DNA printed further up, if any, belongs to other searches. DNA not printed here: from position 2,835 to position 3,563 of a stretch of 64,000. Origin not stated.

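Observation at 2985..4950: AT-rich island with a TaqI-like N6-adenine methyltransferase and a small uncharacterised partner, between lysC and apgM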

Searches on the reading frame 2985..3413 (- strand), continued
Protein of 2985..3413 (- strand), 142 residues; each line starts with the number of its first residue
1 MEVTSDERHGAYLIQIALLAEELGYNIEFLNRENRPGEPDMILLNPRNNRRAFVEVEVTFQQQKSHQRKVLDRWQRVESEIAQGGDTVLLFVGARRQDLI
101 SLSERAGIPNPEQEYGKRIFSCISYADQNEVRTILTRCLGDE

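Call 52: fold_search(model_id=the predicted structure, library=pdb)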
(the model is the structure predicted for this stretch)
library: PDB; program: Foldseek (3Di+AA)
matches with E <= 10: 578; with E <= 0.001: 0
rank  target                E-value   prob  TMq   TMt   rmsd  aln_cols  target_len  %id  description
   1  9dou_A                1.9e-03  0.97  0.39  0.08  11.5       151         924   16  Taeniopygia guttata R2 retrotransposon (R2Tg) initiating target-primed reverse transcription (released 2025-05-21)
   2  4qbn_A                6.9e-03  1.00  0.39  0.54   5.1        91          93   22  VRR_NUC domain (released 2014-09-10)
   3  3fov                  1.1e-02  0.99  0.35  0.45   6.1        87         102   21  Crystal structure of protein RPA0323 of unknown function from Rhodopseudomonas palustris (released 2009-01-13)
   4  6qnz_B                1.5e-02  0.99  0.52  0.16   5.3       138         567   17  Crystal structure of the site-specific DNA nickase N.BspD6I E418A Mutant (released 2020-03-04)
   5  5liq_B                1.8e-02  0.91  0.41  0.13   5.8       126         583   17  The structure of C160S,C508S,C578S mutant of Nt.BspD6I nicking endonuclease at 0.185 nm resolution . (released 2017-08-02)
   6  5lhc_A                3.4e-02  0.96  0.47  0.14   5.3       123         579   15  The structure of D456A mutant of Nt.BspD6I nicking endonuclease at 0.24 nm resolution . (released 2017-08-16)
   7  1wtd_B                3.6e-02  0.80  0.44  0.27  10.3       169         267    8  Crystal structure of type II restrcition endonuclease, EcoO109I DNA-free form (released 2004-12-14)
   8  1wte_MODEL_1_A        3.9e-02  0.69  0.42  0.25  11.1       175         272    8  Crystal structure of type II restrcition endonuclease, EcoO109I complexed with cognate DNA (released 2004-12-14)
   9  8gh6_A                4.4e-02  0.60  0.35  0.08  11.5       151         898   19  Bombyx mori R2 retrotransposon initiating target-primed reverse transcription (released 2023-04-05)
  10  6qnz_A                4.6e-02  0.97  0.46  0.13   4.0       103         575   16  Crystal structure of the site-specific DNA nickase N.BspD6I E418A Mutant (released 2020-03-04)
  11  4tkd_D                4.9e-02  0.96  0.37  0.45   3.8        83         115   16  Sulfolobus solfataricus HJC mutants (released 2015-08-12)
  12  2p14                  5.3e-02  0.93  0.52  0.42   6.9       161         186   14  Crystal structure of small subunit (R.BspD6I2) of the heterodimeric restriction endonuclease R.BspD6I (released 2008-03-11)
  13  4tkd_B                7.2e-02  0.96  0.37  0.44   3.3        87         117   16  Sulfolobus solfataricus HJC mutants (released 2015-08-12)
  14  1ob9                  7.6e-02  0.94  0.39  0.44   4.2        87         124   17  Holliday Junction Resolving Enzyme (released 2004-10-15)
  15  2okf_A                7.6e-02  0.54  0.33  0.36   7.4       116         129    9  CRYSTAL STRUCTURE OF A FDXN ELEMENT EXCISION CONTROLLING FACTOR PROTEIN (AVA_3312) FROM ANABAENA VARIABILIS AT 1.60 A  (released 2007-01-30)
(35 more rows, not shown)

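Call 55: search_protein_families(library=pfam, alignment_id=A2, max_evalue=1)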
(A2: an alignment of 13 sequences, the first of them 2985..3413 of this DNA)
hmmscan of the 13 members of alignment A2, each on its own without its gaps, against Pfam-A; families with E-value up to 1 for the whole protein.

A. member 1, window:2985-3413:- (142 aa): 1 family
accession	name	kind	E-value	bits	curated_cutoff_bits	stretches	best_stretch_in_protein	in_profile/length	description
PF08774.17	VRR_NUC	-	0.00081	19.9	23.8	1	31-79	57-107/116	VRR-NUC domain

B. families by the number of members that match (of 13 scanned): 13 families
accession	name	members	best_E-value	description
PF08774.17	VRR_NUC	4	0.00081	VRR-NUC domain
PF02021.23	UPF0102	2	0.1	Uncharacterised protein family UPF0102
PF16805.11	Trans_coact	1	0.0013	Phage late-transcription coactivator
PF16116.10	DUF4832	1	0.026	Domain of unknown function (DUF4832)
PF13670.12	PepSY_2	1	0.063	Peptidase propeptide and YPEB domain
PF03614.18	Flag1_repress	1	0.11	Repressor of phase-1 flagellin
PF15549.11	PGC7_Stella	1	0.11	PGC7/Stella/Dppa3 domain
PF01487.21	DHquinase_I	1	0.11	Type I 3-dehydroquinase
PF13970.12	DUF4221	1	0.12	Domain of unknown function (DUF4221)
PF06616.17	BsuBI_PstI_RE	1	0.16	BsuBI/PstI restriction endonuclease domain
PF00994.29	MoCF_biosynth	1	0.17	Probable molybdopterin binding domain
PF18741.7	MTES_1575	1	0.17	REase_MTES_1575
PF02310.24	B12-binding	1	0.19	B12 binding domain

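Call 56: search_protein_families(library=phrogs, alignment_id=A2, max_evalue=0.1)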
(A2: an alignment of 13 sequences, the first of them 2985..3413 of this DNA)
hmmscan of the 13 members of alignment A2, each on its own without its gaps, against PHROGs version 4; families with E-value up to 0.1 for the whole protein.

A. member 1, window:2985-3413:- (142 aa): 0 families

B. families by the number of members that match (of 13 scanned): 6 families
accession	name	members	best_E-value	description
phrog_3710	-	1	0.025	-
phrog_12143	-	1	0.035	-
phrog_35162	-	1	0.066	-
phrog_2071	-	1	0.079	ATPase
phrog_8339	-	1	0.084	-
phrog_3027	-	1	0.098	-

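Call 62: find_related_loci(query=A2, collection=metagenome_contigs, flank=5000)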
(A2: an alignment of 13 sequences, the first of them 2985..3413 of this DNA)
Query A2 (142 aa) in metagenome_contigs; peptide patterns used: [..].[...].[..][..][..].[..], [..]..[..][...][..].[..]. (x = any residue, [..] = any of these).
248 stretches matched a pattern; 11 encode a relative of the query (tblastn E <= 1e-3); 11 distinct loci.
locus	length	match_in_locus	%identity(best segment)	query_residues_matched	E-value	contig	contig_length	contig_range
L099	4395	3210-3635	99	1-142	8e-95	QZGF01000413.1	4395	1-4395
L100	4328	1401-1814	71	4-142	1e-66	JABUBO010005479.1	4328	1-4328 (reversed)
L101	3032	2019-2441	65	1-142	9e-63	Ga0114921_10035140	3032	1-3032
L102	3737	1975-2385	64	3-140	4e-61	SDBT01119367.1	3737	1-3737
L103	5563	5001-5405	53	8-142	1e-48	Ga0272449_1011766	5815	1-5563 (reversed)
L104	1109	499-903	54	7-142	5e-51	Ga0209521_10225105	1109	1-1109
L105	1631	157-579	55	1-142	2e-49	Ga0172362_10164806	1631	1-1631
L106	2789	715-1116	53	8-142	2e-45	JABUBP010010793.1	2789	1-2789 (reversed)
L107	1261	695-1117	53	1-142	6e-47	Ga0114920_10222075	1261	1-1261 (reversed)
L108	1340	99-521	51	1-142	9e-46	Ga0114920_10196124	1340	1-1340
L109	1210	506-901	46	6-142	1e-33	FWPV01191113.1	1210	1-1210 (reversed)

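Call 63: find_related_loci(query=A2, collection=viral_contigs, flank=5000)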
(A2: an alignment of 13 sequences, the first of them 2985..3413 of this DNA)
Query A2 (142 aa) in viral_contigs; peptide patterns used: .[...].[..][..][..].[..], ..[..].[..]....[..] (x = any residue, [..] = any of these).
87 stretches matched a pattern, but none encodes a relative of the query by tblastn (E <= 1e-3).

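Call 68: search_solved_structures(query=L105:569-1411:+, max_evalue=0.001)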
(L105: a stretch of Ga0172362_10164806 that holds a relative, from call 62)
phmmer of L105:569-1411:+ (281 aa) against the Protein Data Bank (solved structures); distinct sequences matched with E-value up to 0.001: 10.
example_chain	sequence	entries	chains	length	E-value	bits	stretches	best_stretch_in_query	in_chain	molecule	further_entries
5hfj_A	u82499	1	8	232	2.2e-16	62.9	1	198-272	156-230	Adenine specific DNA methyltransferase (DpnA)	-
5hek_A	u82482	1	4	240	2.2e-16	62.9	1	198-272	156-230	Adenine specific DNA methyltransferase (DpnA)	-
8urk_A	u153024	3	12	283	1.1e-13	54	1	202-274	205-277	Methyltransferase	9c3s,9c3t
9c3u_A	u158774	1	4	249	1.6e-13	53.4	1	202-272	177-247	Methyltransferase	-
6pbd_A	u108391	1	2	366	4.4e-12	48.8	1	207-271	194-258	Modification methylase CcrMI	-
1g60_A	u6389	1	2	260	4.4e-11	45.5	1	208-275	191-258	Adenine-specific Methyltransferase MboIIA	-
2zie_A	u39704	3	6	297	1.7e-09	40.3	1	189-271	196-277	Putative modification methylase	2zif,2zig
8s9m_A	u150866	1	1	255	4.1e-09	39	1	207-273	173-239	DNA cytosine-N4 methyltransferase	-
8s9n_A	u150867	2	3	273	4.8e-09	38.8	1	207-273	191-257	DNA cytosine-N4 methyltransferase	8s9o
5e71_A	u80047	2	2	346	0.0003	23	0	207-262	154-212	N2, N2-dimethylguanosine tRNA methyltransferase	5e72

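Call 69: search_protein_families(library=pfam, proteins=[L105:569-1411:+, L106:1109-1933:+, L103:3761-5005:+, L103:1806-3596:+, L103:1161-1748:+, L106:2052-2519:+, L107:122-625:+, L101:2-538:+], max_evalue=0.01)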
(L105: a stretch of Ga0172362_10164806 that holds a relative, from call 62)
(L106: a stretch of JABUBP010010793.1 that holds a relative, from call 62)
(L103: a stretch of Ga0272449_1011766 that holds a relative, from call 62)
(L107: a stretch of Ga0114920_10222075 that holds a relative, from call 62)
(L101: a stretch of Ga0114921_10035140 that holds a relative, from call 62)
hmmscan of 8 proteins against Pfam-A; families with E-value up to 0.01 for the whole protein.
L105:569-1411:+ (281 aa): 2 families
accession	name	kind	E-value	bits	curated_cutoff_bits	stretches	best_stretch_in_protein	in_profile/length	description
PF01555.25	N6_N4_Mtase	-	4.6e-30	105.7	26.7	1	31-268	4-220/221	DNA methylase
PF01170.24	UPF0020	-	0.009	16.2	22.3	0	228-261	27-60/197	RMKL-like, methyltransferase domain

L106:1109-1933:+ (275 aa): 3 families
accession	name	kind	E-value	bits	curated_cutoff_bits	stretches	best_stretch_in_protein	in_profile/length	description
PF01555.25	N6_N4_Mtase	-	1.2e-29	104.3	26.7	1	30-266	4-219/221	DNA methylase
PF01170.24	UPF0020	-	0.0041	17.3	22.3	0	227-246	27-46/197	RMKL-like, methyltransferase domain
PF02384.22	N6_Mtase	-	0.0078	16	20.4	0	201-248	23-66/311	N-6 DNA Methylase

L103:3761-5005:+ (415 aa): 11 families
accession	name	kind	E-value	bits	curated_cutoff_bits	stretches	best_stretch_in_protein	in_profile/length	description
PF07669.17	Eco57I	-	1.9e-20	74.1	25.3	1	110-196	72-165/171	Eco57I restriction-modification methylase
PF02384.22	N6_Mtase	-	5.1e-20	72.4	20.4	1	26-251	22-264/311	N-6 DNA Methylase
PF05175.20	MTS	-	3.1e-07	30.6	23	1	40-133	21-120/170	Methyltransferase small domain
PF13649.12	Methyltransf_25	-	1.9e-06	28.9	27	1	54-138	1-89/97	Methyltransferase domain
PF13847.12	Methyltransf_31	-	7.6e-06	26.1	27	1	53-122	6-84/145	Methyltransferase domain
PF01170.24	UPF0020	-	3.5e-05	24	22.3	1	53-127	31-136/197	RMKL-like, methyltransferase domain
PF20473.4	MmeI_Mtase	-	0.00014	21.6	27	0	44-68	13-37/259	MmeI, DNA-methyltransferase domain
PF08241.18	Methyltransf_11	-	0.00026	22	21.2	1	55-117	1-65/95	Methyltransferase domain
PF13489.12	Methyltransf_23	-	0.00054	20.2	27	1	46-101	16-61/164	Methyltransferase domain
PF08242.18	Methyltransf_12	-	0.0013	19.8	30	1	55-118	1-71/98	Methyltransferase domain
PF01555.25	N6_N4_Mtase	-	0.0058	17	26.7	0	114-194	2-61/221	DNA methylase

L103:1806-3596:+ (597 aa): 18 families
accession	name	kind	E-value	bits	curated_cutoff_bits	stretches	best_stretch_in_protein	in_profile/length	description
PF25174.1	Beta-prop_THOC3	-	9.5e-24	84.3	305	4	357-490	51-182/272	THOC3 beta-propeller domain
PF10282.15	Lactonase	-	7.6e-22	78.4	21.7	1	180-297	186-319/344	Lactonase, 7-bladed beta-propeller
PF21783.3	YNCE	-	6e-21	75.6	27.1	3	194-266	37-109/339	YNCE-like beta-propeller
PF18962.6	Por_Secre_tail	-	9.2e-15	55.1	27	1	527-596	1-75/75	Secretion system C-terminal sorting domain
PF02239.22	Cytochrom_D1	-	5.1e-13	48.7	25.5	0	119-223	11-115/368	Cytochrome D1 heme domain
PF03646.20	FlaG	-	1.4e-12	48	23.8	0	456-476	60-80/101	FlaG protein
PF13570.13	Beta-prop_ACSF4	-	1.6e-10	41.4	133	2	8-182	134-299/329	Beta-alanine-activating enzyme, beta-propeller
PF06433.17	Me-amine-dh_H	-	5.2e-10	39.2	21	0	41-108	19-94/343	Methylamine dehydrogenase heavy chain (MADH)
PF08401.16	ArdcN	-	7.1e-09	36.4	22.6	0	215-246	7-38/123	N-terminal domain of anti-restriction factor ArdC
PF25339.1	C2_C2CD3_N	-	9e-09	35.8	27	0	284-311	81-108/145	N-terminal C2 domain of C2CD3 protein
PF12894.13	ANAPC4_WD40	-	3.7e-07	30.7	22.9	0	22-68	44-90/91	Anaphase-promoting complex subunit 4 WD40 domain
PF25172.1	Beta-prop_WDR3_2nd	-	4.3e-07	29.9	140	0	104-188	3-83/293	WDR3 second beta-propeller domain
PF25173.1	Beta-prop_WDR3_1st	-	5.7e-07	29.8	154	0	11-94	12-95/184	WDR3 first beta-propeller domain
PF25558.1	DUF7930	-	7.7e-06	26.3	27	0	436-454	9-27/75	Domain of unknown function (DUF7930)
PF25175.1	Beta-prop_WDR5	-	0.00017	21.4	250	0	8-86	74-152/296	WDR5 beta-propeller domain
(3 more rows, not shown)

L103:1161-1748:+ (196 aa): 10 families
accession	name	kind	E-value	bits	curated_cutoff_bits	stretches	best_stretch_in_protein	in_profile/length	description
PF13570.13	Beta-prop_ACSF4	-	6.4e-06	26.2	133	1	71-189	57-174/329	Beta-alanine-activating enzyme, beta-propeller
PF25174.1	Beta-prop_THOC3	-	6.5e-06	25.8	305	1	104-187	45-127/272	THOC3 beta-propeller domain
PF21783.3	YNCE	-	8.4e-06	25.8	27.1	1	86-194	220-330/339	YNCE-like beta-propeller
PF24807.1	WD40_CDC20-Fz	-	0.00025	20.9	200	1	77-184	148-259/292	CDC20/Fizzy WD40 domain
PF12894.13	ANAPC4_WD40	-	0.00033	21.3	22.9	1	97-157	27-90/91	Anaphase-promoting complex subunit 4 WD40 domain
PF10282.15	Lactonase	-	0.00053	19.7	21.7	0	114-179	45-117/344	Lactonase, 7-bladed beta-propeller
PF06433.17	Me-amine-dh_H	-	0.0031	16.9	21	0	126-195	15-92/343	Methylamine dehydrogenase heavy chain (MADH)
PF16819.11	DUF5074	-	0.0043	16.6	27.2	0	84-187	70-180/353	Domain of unknown function (DUF5074)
PF25172.1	Beta-prop_WDR3_2nd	-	0.0055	16.4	140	1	107-191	1-81/293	WDR3 second beta-propeller domain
PF02239.22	Cytochrom_D1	-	0.0068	15.4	25.5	1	88-187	17-116/368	Cytochrome D1 heme domain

L106:2052-2519:+ (156 aa): 3 families
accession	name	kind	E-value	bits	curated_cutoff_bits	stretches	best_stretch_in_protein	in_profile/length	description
PF12706.13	Lactamase_B_2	-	2e-10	41.1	27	1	40-148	1-116/200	Beta-lactamase superfamily domain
PF00753.33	Lactamase_B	-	3.5e-06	27.5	22.7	1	39-107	15-87/196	Metallo-beta-lactamase superfamily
PF13483.12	Lactamase_B_3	-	4.3e-05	24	24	1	35-140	12-77/160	Beta-lactamase superfamily domain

L107:122-625:+ (168 aa): 0 families

L101:2-538:+ (179 aa): 1 family
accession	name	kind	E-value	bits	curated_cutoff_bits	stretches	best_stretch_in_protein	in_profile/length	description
PF00834.25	Ribul_P_3_epim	-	4.2e-63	212.8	21.1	1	1-162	37-198/198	Ribulose-phosphate 3 epimerase family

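Call 71: find_encoding_contigs(protein=P0131, flank=5000, max_places=3)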
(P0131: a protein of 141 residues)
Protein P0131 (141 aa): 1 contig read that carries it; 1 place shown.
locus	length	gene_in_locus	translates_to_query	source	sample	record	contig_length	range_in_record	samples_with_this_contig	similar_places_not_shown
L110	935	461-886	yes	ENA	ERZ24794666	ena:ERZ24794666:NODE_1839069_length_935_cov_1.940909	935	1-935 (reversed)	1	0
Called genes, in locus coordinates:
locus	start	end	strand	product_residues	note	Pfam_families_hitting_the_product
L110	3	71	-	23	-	?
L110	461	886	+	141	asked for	-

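Call 78: search_protein_families(library=padloc, proteins=[L006:6872-7879:+, L006:6592-6879:+, L105:569-1411:+, L008:4688-5998:+], max_evalue=0.001)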
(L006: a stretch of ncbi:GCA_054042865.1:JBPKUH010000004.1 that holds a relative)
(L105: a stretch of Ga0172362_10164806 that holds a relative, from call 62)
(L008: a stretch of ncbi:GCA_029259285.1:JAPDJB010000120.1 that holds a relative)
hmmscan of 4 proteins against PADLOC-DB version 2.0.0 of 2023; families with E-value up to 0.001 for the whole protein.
L006:6872-7879:+ (335 aa): 0 families

L006:6592-6879:+ (95 aa): 0 families

L105:569-1411:+ (281 aa): 54 families (the best 25 are shown)
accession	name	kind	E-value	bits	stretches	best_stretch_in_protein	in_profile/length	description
PDLC03371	MTase_II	-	1.6e-33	114.4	1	6-276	8-257/260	Type II methyltransferase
PDLC03228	MTase_II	-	7.2e-20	69.8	1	208-274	142-208/227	Type II methyltransferase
PDLC03299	MTase_II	-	6.2e-18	63.3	1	205-275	191-261/296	Type II methyltransferase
PDLC03353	MTase_II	-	7.5e-17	59.7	1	206-273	185-252/260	Type II methyltransferase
PDLC03387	MTase_II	-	9.8e-17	59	1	82-272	129-276/289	Type II methyltransferase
PDLC03320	MTase_II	-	1.4e-16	58.6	1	203-276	206-279/289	Type II methyltransferase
PDLC03229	MTase_II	-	3.6e-16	57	1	208-274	337-403/436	Type II methyltransferase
PDLC03216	MTase_II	-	5.6e-15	53.2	1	208-277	192-261/364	Type II methyltransferase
PDLC03738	oMTase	-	7.5e-15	52.5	1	208-276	202-270/376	orphan methyltransferase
PDLC03321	MTase_II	-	2.3e-14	51.2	1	208-272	180-243/245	Type II methyltransferase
PDLC03241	MTase_II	-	3e-14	50.8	1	208-273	370-435/447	Type II methyltransferase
PDLC03339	MTase_II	-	6.9e-14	49.4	1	202-273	205-273/399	Type II methyltransferase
PDLC03279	MTase_II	-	7.6e-14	48.9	1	208-272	521-585/587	Type II methyltransferase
PDLC03265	MTase_II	-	1.4e-13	49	1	209-273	266-330/333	Type II methyltransferase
PDLC03308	MTase_II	-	2.1e-13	48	1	207-274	330-398/419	Type II methyltransferase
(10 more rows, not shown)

L008:4688-5998:+ (436 aa): 55 families (the best 25 are shown)
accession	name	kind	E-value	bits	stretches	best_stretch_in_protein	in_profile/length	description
PDLC03338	MTase_II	-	3.3e-50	169.4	3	115-246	222-353/604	Type II methyltransferase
PDLC03258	MTase_II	-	3.8e-42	142.8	1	50-417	16-361/366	Type II methyltransferase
PDLC03227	MTase_II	-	7.5e-36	122.1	2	48-223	19-216/494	Type II methyltransferase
PDLC03719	oMTase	-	5.1e-33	112.6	1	36-417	5-377/387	orphan methyltransferase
PDLC04134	mad2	-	1.3e-28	98.1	1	51-254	265-451/492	mads_2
PDLC03248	MTase_II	-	5.5e-22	76.2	1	55-261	8-208/521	Type II methyltransferase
PDLC03293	MTase_II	-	8.1e-20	69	1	53-217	13-185/427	Type II methyltransferase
PDLC03267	MTase_II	-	4.9e-19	66.6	1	51-251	8-225/539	Type II methyltransferase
PDLC03356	MTase_II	-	1.1e-18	65.3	1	5-246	55-307/545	Type II methyltransferase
PDLC03021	MTase_I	-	3.7e-17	60.3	1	49-216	156-350/491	Type I methyltransferase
PDLC03335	MTase_II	-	9.3e-17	58.9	1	47-276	68-336/607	Type II methyltransferase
PDLC03348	MTase_II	-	4.2e-15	53.3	2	132-252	339-463/727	Type II methyltransferase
PDLC03347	MTase_II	-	5e-15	53.2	1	67-232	23-189/488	Type II methyltransferase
PDLC03612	REase_MTase_IIG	-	3.3e-14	50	1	139-254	806-925/1247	Type IIG restriction enzyme-methyltransferase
PDLC03282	MTase_II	-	6.2e-14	50.1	1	54-274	11-224/386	Type II methyltransferase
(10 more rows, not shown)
